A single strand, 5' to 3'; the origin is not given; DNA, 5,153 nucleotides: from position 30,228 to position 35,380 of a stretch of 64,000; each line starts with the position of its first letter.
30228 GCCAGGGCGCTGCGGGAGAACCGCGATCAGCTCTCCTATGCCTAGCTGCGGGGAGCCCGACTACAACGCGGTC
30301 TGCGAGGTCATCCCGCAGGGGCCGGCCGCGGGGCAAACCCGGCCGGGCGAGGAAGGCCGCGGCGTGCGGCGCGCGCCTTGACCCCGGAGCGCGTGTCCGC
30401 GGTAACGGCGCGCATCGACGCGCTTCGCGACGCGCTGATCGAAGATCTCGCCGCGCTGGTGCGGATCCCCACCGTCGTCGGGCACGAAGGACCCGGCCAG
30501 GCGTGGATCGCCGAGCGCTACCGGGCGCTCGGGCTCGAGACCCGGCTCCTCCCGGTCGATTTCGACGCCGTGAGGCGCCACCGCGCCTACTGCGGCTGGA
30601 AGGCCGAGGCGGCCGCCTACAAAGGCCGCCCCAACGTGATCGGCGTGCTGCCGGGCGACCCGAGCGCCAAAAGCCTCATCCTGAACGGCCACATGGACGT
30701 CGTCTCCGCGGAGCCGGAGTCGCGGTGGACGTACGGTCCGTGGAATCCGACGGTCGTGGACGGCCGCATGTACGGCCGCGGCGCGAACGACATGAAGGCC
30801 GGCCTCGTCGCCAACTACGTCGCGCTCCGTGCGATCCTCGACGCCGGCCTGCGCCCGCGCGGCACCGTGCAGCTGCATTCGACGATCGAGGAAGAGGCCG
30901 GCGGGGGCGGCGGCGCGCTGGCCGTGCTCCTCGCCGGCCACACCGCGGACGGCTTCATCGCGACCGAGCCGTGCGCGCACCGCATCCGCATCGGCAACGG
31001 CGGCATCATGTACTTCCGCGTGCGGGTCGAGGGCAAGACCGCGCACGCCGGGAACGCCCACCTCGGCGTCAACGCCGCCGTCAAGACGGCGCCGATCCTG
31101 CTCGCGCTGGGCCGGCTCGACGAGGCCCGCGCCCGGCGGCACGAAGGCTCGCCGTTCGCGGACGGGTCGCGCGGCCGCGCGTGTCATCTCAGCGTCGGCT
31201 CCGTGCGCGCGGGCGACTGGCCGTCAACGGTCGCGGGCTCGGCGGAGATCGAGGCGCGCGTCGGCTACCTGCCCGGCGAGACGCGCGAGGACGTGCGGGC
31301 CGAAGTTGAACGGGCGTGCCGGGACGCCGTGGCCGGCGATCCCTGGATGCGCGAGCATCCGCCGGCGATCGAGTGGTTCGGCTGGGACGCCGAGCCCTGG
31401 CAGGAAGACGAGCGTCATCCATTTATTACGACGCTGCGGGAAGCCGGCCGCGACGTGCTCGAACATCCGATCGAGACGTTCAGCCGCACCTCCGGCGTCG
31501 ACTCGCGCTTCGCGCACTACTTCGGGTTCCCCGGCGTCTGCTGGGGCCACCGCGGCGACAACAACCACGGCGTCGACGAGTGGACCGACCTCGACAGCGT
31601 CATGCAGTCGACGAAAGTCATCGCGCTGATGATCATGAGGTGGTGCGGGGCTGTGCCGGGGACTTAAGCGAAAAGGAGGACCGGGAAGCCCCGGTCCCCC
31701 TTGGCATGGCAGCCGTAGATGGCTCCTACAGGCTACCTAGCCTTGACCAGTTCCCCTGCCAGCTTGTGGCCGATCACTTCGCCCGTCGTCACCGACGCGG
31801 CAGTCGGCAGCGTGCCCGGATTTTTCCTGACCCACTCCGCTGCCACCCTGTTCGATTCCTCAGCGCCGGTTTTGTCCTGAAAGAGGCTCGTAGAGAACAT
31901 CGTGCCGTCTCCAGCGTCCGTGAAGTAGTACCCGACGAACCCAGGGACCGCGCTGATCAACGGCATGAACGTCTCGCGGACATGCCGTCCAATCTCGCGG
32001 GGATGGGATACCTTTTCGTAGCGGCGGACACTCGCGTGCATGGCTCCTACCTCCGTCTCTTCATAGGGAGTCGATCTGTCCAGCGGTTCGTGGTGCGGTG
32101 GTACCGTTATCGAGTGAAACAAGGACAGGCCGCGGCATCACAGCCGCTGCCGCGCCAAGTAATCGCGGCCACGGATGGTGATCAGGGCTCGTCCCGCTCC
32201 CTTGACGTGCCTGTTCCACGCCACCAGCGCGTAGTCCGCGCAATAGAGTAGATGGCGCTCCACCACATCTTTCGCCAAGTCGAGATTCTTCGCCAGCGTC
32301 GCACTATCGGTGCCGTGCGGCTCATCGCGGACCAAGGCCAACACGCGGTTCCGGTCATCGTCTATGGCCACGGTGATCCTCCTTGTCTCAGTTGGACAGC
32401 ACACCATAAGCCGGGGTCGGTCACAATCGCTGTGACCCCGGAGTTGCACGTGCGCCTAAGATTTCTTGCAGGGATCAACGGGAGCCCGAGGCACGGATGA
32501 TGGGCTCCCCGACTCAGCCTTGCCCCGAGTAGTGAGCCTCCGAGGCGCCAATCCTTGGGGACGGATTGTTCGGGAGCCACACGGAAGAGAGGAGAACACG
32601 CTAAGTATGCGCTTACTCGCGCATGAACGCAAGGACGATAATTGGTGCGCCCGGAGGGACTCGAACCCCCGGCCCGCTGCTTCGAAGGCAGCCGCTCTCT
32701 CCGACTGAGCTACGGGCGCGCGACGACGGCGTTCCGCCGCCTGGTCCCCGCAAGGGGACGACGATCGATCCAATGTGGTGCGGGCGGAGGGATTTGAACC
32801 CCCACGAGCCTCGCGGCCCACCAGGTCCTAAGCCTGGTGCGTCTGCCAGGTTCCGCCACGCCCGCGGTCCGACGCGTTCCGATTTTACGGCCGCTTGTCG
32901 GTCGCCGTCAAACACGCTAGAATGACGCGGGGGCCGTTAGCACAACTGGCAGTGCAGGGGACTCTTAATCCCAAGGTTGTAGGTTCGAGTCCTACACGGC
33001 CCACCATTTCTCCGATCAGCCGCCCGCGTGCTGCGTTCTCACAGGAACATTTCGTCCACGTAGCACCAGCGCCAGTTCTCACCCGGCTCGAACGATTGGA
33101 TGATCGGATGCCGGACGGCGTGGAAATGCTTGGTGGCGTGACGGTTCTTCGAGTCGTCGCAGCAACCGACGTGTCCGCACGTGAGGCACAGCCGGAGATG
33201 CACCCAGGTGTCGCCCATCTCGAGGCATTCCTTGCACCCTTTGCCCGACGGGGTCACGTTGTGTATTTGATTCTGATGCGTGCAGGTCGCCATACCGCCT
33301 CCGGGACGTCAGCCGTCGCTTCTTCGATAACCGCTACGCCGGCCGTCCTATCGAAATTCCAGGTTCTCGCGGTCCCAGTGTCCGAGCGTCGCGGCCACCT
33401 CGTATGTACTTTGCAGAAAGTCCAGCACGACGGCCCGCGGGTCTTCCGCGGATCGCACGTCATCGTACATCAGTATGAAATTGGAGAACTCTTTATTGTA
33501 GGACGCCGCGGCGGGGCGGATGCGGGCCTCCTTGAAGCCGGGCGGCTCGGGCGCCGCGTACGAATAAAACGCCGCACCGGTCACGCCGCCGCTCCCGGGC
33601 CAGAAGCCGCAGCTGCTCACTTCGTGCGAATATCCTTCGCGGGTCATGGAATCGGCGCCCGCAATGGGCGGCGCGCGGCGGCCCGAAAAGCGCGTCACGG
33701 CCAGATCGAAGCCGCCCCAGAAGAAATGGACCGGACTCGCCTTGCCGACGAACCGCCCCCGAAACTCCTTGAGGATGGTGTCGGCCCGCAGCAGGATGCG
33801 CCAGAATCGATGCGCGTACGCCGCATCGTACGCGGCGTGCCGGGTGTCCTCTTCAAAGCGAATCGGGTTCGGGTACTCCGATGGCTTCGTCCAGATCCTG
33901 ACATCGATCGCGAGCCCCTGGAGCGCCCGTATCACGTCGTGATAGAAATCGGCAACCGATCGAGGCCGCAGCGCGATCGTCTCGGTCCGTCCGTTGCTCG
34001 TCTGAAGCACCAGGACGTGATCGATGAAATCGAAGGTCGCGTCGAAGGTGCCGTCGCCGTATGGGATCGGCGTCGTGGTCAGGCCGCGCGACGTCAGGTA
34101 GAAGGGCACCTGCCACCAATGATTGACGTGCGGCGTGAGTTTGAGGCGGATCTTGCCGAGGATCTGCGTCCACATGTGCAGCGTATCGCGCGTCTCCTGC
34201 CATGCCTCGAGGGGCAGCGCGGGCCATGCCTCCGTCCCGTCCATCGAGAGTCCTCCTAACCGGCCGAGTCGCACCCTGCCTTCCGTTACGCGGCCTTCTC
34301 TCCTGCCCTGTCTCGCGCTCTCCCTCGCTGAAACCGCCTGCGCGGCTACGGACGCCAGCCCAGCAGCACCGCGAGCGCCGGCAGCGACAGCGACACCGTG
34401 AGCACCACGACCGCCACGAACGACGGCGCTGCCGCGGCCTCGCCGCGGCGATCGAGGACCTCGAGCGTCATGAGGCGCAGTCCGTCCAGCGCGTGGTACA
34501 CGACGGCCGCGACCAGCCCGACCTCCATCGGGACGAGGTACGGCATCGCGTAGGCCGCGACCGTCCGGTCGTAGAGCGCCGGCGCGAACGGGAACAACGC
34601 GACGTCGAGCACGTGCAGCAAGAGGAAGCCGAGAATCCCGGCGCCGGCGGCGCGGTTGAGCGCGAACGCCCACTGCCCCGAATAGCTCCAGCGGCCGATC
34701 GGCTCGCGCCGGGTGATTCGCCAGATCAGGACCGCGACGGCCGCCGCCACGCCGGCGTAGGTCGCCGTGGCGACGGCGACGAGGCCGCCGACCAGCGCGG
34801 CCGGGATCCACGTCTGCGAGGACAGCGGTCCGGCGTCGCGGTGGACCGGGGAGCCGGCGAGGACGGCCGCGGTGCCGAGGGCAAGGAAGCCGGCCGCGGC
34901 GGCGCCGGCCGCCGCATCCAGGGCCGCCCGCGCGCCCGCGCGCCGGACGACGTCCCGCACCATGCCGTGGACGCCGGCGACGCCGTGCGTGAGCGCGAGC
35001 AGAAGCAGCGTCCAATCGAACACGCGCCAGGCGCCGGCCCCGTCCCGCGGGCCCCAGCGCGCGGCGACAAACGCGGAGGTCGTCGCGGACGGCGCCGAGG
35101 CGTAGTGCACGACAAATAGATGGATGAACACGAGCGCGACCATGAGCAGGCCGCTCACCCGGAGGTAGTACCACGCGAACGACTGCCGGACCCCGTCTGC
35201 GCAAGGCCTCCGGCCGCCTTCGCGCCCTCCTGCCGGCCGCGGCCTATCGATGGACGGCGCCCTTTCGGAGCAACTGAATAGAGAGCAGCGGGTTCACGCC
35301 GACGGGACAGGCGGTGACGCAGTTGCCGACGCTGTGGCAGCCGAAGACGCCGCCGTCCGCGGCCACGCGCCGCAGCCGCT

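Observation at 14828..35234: Dispersed 42-45 nt GC-rich repeat family in leader and intergenic regions (valS leader, adh/M20 spacer, sdhB-sdhC spacer)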

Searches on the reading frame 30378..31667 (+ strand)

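Call 63: search_protein_families(library=pfam, proteins=[window:30378-31667:+], max_evalue=0.01)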
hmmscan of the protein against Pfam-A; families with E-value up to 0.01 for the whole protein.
window:30378-31667:+ (429 aa): 3 families
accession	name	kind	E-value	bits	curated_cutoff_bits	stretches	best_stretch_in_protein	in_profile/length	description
PF01546.33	Peptidase_M20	-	2.9e-31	109.4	24.6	1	101-420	1-205/206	Peptidase family M20/M25/M40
PF07687.19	M20_dimer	-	4.3e-15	56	21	1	205-318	1-103/107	Peptidase dimerisation domain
PF04389.22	Peptidase_M28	-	0.00015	22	21.3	1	86-178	1-72/193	Peptidase family M28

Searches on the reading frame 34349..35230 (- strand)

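Call 63: search_protein_families(library=pfam, proteins=[window:34349-35230:-], max_evalue=0.01)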
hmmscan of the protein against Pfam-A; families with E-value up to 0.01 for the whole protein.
window:34349-35230:- (294 aa): 1 family
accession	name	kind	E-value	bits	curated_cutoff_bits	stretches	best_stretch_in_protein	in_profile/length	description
PF01127.27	Sdh_cyt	-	1.8e-13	51.1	25.8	2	177-278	12-118/122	Succinate dehydrogenase/Fumarate reductase transmembrane subunit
